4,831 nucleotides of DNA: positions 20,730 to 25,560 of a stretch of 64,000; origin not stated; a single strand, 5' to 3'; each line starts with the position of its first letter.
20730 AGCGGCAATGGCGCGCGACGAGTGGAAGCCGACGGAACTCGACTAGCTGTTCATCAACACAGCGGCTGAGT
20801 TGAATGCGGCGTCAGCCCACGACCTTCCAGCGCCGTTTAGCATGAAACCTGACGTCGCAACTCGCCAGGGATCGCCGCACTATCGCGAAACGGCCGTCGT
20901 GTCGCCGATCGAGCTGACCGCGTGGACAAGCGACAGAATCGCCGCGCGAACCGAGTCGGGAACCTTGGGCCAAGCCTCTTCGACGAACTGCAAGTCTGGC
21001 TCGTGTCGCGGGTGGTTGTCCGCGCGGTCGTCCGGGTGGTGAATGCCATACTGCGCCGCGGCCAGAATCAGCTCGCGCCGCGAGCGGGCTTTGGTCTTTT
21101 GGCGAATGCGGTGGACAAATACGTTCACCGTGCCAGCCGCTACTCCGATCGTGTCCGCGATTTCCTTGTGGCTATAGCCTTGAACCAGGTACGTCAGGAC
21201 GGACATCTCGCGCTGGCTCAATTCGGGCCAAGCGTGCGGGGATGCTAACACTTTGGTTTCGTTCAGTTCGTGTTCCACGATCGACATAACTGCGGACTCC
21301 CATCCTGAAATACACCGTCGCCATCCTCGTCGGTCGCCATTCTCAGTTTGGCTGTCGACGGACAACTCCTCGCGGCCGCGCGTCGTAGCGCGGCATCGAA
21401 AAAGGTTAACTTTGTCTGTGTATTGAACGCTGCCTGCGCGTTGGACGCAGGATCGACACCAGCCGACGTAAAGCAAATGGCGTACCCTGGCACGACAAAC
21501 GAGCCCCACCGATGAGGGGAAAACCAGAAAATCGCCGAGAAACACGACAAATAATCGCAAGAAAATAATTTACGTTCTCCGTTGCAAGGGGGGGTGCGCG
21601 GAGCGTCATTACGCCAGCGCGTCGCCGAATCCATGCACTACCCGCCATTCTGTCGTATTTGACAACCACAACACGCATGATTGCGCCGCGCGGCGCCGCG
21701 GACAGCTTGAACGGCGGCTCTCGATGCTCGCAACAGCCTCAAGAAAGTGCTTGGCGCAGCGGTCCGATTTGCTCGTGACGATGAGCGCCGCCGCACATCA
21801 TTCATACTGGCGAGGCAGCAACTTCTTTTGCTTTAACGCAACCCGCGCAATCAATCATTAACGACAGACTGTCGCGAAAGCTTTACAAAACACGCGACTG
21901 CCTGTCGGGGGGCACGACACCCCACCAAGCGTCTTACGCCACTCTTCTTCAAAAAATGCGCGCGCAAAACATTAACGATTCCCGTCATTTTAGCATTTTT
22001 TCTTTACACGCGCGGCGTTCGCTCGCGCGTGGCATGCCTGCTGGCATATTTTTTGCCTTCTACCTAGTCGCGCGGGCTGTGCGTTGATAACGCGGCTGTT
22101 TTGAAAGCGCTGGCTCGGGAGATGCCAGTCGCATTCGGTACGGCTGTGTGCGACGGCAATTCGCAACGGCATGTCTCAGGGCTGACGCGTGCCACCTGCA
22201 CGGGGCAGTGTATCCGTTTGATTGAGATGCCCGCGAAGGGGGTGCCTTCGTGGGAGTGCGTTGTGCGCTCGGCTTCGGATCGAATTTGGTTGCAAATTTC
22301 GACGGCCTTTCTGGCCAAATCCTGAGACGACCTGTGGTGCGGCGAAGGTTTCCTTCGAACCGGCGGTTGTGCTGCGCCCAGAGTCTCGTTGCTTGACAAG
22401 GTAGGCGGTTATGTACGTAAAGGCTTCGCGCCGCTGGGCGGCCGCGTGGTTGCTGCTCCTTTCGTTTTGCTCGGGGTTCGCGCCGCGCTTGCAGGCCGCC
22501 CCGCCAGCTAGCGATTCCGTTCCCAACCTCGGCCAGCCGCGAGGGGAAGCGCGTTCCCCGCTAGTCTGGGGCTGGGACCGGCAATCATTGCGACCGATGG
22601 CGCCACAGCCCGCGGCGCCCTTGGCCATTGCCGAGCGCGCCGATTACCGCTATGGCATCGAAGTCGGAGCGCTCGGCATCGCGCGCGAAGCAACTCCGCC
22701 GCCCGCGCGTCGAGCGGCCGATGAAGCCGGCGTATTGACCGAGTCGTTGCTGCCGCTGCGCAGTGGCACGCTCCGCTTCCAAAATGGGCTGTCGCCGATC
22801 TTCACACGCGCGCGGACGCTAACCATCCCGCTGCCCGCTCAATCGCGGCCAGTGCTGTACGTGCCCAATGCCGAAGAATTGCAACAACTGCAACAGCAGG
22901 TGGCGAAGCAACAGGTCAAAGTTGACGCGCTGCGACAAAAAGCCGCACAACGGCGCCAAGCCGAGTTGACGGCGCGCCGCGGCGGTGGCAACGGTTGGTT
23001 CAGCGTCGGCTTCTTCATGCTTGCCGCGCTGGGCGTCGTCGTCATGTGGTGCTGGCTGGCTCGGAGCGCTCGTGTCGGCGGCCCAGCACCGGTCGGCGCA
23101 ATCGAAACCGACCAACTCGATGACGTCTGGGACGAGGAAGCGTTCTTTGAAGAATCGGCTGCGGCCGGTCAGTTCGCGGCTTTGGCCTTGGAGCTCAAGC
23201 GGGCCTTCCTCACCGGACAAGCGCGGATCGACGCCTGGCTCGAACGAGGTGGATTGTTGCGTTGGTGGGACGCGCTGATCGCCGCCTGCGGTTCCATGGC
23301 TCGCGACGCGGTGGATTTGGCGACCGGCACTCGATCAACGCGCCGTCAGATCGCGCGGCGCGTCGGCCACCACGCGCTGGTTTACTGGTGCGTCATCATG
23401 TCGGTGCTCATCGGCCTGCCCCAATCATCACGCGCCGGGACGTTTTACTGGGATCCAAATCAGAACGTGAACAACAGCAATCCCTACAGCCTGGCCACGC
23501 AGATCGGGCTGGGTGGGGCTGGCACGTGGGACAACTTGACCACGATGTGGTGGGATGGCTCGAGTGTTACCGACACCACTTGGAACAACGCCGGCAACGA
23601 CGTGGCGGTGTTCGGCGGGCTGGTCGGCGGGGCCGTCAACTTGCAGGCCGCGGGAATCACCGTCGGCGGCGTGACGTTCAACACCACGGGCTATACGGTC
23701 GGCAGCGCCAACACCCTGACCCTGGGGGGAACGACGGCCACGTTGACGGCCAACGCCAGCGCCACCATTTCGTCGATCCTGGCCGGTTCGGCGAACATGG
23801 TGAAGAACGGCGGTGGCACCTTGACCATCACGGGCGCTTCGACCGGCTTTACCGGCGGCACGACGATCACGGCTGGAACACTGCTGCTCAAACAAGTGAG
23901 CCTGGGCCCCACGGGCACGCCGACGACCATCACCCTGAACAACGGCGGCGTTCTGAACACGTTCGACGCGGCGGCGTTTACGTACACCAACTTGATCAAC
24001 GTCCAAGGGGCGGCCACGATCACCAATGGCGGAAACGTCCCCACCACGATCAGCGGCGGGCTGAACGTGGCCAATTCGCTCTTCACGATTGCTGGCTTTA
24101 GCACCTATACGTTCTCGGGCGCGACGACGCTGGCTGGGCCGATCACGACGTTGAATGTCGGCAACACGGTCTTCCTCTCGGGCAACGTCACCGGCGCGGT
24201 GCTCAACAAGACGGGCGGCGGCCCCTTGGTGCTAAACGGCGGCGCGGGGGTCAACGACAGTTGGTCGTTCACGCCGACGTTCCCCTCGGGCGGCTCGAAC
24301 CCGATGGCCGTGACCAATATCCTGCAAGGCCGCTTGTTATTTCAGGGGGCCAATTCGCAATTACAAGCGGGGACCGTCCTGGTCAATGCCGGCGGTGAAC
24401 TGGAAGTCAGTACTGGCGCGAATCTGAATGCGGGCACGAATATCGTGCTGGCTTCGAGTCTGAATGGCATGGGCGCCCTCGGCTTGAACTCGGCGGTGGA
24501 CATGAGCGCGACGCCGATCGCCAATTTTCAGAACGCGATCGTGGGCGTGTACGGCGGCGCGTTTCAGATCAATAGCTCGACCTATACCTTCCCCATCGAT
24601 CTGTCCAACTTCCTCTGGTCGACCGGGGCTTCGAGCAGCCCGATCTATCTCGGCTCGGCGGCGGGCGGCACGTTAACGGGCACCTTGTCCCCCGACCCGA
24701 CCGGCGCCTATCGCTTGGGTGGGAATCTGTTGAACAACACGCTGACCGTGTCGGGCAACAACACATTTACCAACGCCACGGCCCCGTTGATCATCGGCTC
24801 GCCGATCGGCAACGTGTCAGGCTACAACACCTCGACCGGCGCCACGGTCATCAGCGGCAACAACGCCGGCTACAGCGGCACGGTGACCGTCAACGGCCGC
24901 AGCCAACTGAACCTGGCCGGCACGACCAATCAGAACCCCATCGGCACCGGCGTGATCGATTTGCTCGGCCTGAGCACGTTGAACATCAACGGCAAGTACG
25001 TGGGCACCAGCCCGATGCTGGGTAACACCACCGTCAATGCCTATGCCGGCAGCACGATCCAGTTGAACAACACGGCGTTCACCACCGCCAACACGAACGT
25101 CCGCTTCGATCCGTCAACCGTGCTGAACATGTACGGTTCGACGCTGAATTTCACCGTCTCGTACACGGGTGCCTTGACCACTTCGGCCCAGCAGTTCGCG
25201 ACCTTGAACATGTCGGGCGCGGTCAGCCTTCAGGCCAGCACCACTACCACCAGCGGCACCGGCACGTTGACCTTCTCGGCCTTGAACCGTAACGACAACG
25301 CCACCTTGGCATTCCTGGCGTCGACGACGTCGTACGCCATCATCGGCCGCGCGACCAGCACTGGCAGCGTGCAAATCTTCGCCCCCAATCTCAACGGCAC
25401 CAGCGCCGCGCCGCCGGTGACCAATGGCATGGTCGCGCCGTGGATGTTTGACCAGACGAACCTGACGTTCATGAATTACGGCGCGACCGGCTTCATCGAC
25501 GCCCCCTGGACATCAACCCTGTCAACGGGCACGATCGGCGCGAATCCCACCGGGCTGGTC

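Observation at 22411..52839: Single 30.4-kb ORF: a 10,142-aa PEP-CTERM-tailed beta-strand-repeat giant protein of unknown function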

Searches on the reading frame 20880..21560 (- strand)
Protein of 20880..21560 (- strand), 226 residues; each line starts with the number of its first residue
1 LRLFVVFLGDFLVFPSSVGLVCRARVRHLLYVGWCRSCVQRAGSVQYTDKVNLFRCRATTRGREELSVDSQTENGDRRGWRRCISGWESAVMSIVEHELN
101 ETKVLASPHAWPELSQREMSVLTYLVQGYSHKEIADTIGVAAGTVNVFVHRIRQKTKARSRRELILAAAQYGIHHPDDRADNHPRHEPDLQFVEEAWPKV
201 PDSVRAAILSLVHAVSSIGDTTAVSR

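Call 5: search_protein_families(library=pfam, proteins=[window:20880-21560:-], max_evalue=0.01)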
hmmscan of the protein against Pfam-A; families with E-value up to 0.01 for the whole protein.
window:20880-21560:- (226 aa): 3 families
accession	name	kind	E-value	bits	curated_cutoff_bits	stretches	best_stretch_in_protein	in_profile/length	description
PF00196.25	GerE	-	1.7e-15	56.8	23.5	1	114-167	3-56/57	Bacterial regulatory proteins, luxR family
PF08281.18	Sigma70_r4_2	-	1.6e-07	31.3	25.7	1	113-155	10-53/54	Sigma-70, region 4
PF04545.22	Sigma70_r4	-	0.00056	19.8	24.1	1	113-155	4-47/50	Sigma-70, region 4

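Call 43: search_protein_families(library=ncbifam, proteins=[window:20880-21560:-], max_evalue=0.001)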
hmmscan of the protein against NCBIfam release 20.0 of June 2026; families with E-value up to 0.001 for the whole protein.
window:20880-21560:- (226 aa): 21 families
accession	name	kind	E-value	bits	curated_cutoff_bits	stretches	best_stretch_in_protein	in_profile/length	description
NF007935.0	PRK10651.1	equivalog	1e-07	31.4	250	1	109-165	151-207/216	two-component system response regulator NarL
NF052366.1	photon_PedR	equivalog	2.1e-07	31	120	1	113-172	2-61/74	photosynthetic electron transport-dependent transcriptional regulator PedR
NF047785.1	respo_reg_MadR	equivalog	4.8e-07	29.3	300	1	109-173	144-208/209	MadR family response regulator transcription factor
NF007403.0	PRK09935.1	equivalog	5.8e-07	29.3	271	1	101-171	137-207/210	fimbria biosynthesis transcriptional regulator FimZ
NF003420.0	PRK04841.1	equivalog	3e-06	25.6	537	1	114-169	839-894/903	HTH-type transcriptional regulator MalT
NF006900.1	PRK09390.1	equivalog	3.3e-06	26.8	255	1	88-166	117-195/203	response regulator FixJ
NF038181.1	reg_ATPase_IniR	equivalog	7.6e-06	24.5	750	1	107-165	761-818/827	isoniazid response ATPase/transcriptional regulator IniR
NF052445.1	RespRegMctR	equivalog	9.5e-06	25.2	300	1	112-170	143-201/205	two-component system response regulator MctR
NF040749.1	tetrathio_RR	equivalog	1.2e-05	25.1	290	1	109-166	129-186/191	tetrathionate respiration response regulator TtrR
NF007708.0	PRK10403.1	equivalog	1.2e-05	24.9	343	1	106-162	146-202/215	nitrate/nitrite response regulator protein NarP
NF047402.1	TransRegVisN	equivalog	3.7e-05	23.1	250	1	113-168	185-240/246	transcriptional regulator VisN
NF007419.0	PRK09958.1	equivalog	4.3e-05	23.2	251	1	113-169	143-199/204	acid-sensing system DNA-binding response regulator EvgA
TIGR03541.1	reg_near_HchA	equivalog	5.1e-05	22.9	215.6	1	92-172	150-230/232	PA1136 family autoinducer-binding transcriptional regulator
TIGR03020.2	EpsA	equivalog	7.3e-05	22.5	170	1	90-163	166-240/247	XrtB/PEP-CTERM-associated transcriptional regulator EpsA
TIGR02937.1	sigma70-ECF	superfamily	0.00013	21.6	42.9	1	110-156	114-161/165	sigma-70 family RNA polymerase sigma factor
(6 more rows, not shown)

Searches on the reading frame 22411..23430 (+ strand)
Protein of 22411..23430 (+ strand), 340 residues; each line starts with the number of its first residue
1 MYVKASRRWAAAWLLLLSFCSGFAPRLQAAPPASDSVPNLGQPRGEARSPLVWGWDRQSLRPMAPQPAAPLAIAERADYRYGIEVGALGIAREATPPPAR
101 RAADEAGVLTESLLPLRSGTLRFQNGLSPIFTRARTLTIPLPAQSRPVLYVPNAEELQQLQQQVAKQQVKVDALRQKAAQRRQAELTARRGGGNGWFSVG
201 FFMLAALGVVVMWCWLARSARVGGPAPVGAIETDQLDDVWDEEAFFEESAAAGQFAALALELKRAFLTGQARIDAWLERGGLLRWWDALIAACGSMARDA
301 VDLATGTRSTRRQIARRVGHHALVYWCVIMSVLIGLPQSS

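Call 42: find_related_loci(query=window:22411-23430:+, collection=metagenome_contigs, flank=10000)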
Query window:22411-23430:+ (340 aa) in metagenome_contigs; peptide patterns used: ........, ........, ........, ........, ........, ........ (x = any residue, [..] = any of these).
191 stretches matched a pattern, but none encodes a relative of the query by tblastn (E <= 1e-3).

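Call 43: search_protein_families(library=ncbifam, proteins=[window:22411-23430:+], max_evalue=0.001)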
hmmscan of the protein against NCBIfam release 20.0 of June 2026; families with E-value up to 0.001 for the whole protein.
window:22411-23430:+ (340 aa): 0 families

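Call 48: search_protein_families(library=pfam, proteins=[window:22411-23430:+], max_evalue=10)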
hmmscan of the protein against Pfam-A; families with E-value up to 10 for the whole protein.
window:22411-23430:+ (340 aa): 1 family
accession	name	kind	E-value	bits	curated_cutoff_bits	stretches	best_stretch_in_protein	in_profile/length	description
PF14257.11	DUF4349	-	0.059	13.2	27.7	1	156-220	137-205/213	Domain of unknown function (DUF4349)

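Call 60: search_protein_representatives(protein=window:22411-23430:+)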
Query: 340 residues. Proteins with E-value up to 0.001 (for the whole library): 2; up to 1e-10: 0; up to 1e-30: 0. The best 2 are listed.
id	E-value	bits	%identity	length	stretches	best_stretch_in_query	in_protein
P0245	7.0e-09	51.7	41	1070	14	132-166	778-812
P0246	5.6e-04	35.6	40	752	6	202-240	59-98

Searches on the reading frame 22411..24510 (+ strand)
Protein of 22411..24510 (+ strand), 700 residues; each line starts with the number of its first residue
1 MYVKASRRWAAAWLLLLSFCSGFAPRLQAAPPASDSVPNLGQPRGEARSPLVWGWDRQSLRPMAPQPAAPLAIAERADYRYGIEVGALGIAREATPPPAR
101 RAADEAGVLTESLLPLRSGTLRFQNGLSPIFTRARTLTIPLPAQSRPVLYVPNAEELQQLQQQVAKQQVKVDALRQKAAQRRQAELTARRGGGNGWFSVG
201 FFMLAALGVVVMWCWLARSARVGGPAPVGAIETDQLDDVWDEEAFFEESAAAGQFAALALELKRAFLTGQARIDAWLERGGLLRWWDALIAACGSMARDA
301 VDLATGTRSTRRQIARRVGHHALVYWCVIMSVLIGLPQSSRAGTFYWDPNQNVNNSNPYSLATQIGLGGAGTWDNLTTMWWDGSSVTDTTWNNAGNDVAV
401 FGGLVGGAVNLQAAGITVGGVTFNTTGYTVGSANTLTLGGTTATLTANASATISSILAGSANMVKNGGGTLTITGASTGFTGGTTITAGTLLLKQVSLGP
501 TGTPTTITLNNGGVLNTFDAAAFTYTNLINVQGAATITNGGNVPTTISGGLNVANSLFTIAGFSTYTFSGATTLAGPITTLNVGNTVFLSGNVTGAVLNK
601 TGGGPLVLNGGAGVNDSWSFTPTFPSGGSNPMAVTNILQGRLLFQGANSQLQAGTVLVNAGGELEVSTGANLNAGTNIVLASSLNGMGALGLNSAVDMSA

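Call 78: predict_structure(alignment_id=A2)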
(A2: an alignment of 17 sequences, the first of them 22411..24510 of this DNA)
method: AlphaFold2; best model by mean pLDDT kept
length: 700 residues; sequences in the alignment: 17
mean_pLDDT: 63.2   pTM: 0.52
mean pLDDT of the five models: 63.2, 62.3, 61.3, 61.2, 59.3
residues with pLDDT >= 90: 136; 70-90: 175; 50-70: 148; < 50: 241
segments of 3 or more residues with pLDDT < 50: 1-3, 20-148, 191-200, 218-256, 361-363, 611-638, 648-650, 682-700
pLDDT, mean of each block of 10 residues (from residue 1): 59 67 34 35 32 32 36 31 29 34 32 32 32 34 44 89 95 94 81 42 59 55 33 32 40 49 63 65 75 74 71 76 82 63 86 55 66 89 76 93 93 94 96 94 96 95 95 90 93 74 76 82 74 84 71 80 75 68 74 67 71 34 31 47 57 55 62 55 39 33
secondary structure, 60 per line:
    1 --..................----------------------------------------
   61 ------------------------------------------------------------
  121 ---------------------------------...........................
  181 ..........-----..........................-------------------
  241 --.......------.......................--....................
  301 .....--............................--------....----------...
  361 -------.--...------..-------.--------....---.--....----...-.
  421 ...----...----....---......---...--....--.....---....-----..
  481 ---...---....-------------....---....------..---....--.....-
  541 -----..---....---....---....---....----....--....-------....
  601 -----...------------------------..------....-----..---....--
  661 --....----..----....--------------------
elements in order (helices of 4 or more, strands of 3 or more residues): H3-20 H154-190 H196-221 H243-249 H256-278 H281-305 H308-335 E344-347 E371-373 E398-401 E408-411 E416-418 E420-423 E428-430 E435-438 E442-447 E451-453 E456-459 E462-466 E470-473 E484-486 E490-493 E507-510 E514-517 E529-532 E535-539 E551-554 E558-561 E565-568 E572-575 E580-583 E586-589 E597-600 E606-608 E641-644 E655-658 E663-666 E677-680

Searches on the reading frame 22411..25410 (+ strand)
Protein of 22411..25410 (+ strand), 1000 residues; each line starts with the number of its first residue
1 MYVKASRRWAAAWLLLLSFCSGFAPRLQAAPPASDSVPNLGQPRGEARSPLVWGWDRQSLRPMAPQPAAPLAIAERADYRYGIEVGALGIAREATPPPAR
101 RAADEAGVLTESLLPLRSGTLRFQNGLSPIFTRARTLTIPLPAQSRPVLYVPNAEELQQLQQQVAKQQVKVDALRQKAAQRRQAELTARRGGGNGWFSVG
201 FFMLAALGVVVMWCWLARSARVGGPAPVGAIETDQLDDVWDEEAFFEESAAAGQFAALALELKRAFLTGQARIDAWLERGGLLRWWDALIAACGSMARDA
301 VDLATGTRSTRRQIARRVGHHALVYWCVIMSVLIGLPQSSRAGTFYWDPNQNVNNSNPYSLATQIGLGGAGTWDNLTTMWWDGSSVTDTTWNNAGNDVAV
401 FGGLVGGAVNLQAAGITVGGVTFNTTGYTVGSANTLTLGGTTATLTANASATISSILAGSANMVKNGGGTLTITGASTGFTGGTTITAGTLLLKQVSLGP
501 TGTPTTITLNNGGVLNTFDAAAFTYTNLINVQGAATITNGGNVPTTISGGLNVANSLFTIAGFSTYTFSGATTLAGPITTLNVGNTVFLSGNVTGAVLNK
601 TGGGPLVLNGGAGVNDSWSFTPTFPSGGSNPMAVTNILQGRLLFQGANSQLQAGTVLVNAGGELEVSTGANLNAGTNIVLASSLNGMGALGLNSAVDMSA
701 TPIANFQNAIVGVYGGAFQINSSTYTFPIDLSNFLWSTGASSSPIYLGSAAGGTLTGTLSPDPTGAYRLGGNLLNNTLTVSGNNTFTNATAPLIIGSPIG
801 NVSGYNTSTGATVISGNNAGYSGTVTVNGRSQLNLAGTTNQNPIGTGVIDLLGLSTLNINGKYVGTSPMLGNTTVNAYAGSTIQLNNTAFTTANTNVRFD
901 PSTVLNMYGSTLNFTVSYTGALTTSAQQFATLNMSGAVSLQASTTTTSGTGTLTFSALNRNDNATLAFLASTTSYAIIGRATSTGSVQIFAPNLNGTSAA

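Call 4: search_protein_families(library=pfam, proteins=[window:22411-25410:+], max_evalue=0.01)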
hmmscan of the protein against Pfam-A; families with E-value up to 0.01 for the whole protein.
window:22411-25410:+ (1000 aa): 1 family
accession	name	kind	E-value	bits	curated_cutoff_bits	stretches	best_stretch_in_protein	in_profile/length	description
PF12951.13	PATR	-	1.7e-06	28.4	27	1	464-492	2-29/30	Passenger-associated-transport-repeat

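Call 7: search_protein_families(library=ncbifam, proteins=[window:22411-25410:+], max_evalue=0.01)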
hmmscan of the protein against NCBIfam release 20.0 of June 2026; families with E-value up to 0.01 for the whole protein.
window:22411-25410:+ (1000 aa): 1 family
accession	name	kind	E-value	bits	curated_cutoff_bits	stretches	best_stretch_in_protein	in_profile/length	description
TIGR02601.1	autotrns_rpt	repeat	4.3e-05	23.2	19.85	1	462-493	1-31/32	beta strand repeat protein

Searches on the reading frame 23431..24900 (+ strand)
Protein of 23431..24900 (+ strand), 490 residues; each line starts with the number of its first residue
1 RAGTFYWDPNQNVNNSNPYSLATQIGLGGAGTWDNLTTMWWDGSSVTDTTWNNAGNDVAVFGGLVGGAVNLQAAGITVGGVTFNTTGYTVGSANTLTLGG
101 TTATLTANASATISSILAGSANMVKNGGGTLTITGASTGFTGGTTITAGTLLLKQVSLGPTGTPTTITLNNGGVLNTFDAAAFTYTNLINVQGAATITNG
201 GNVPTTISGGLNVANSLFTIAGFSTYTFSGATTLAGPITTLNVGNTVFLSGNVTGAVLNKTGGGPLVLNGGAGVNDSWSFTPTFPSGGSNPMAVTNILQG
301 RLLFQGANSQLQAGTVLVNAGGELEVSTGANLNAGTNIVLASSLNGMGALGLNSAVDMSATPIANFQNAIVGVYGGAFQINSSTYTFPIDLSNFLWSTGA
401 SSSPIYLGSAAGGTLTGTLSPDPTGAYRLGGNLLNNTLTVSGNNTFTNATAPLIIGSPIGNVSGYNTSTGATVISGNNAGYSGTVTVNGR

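Call 48: search_protein_families(library=pfam, proteins=[window:23431-24900:+], max_evalue=10)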
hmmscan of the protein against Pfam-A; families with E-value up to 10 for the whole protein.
window:23431-24900:+ (490 aa): 3 families
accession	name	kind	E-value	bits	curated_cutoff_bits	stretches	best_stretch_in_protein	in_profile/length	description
PF12951.13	PATR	-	7.5e-07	29.5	27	1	124-152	2-29/30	Passenger-associated-transport-repeat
PF10162.14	G8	-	0.007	16.7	22.9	1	295-383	34-114/124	G8 domain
PF23368.1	DUF7092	-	0.047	14.7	24.5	1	146-183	32-70/77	Domain of unknown function (DUF7092)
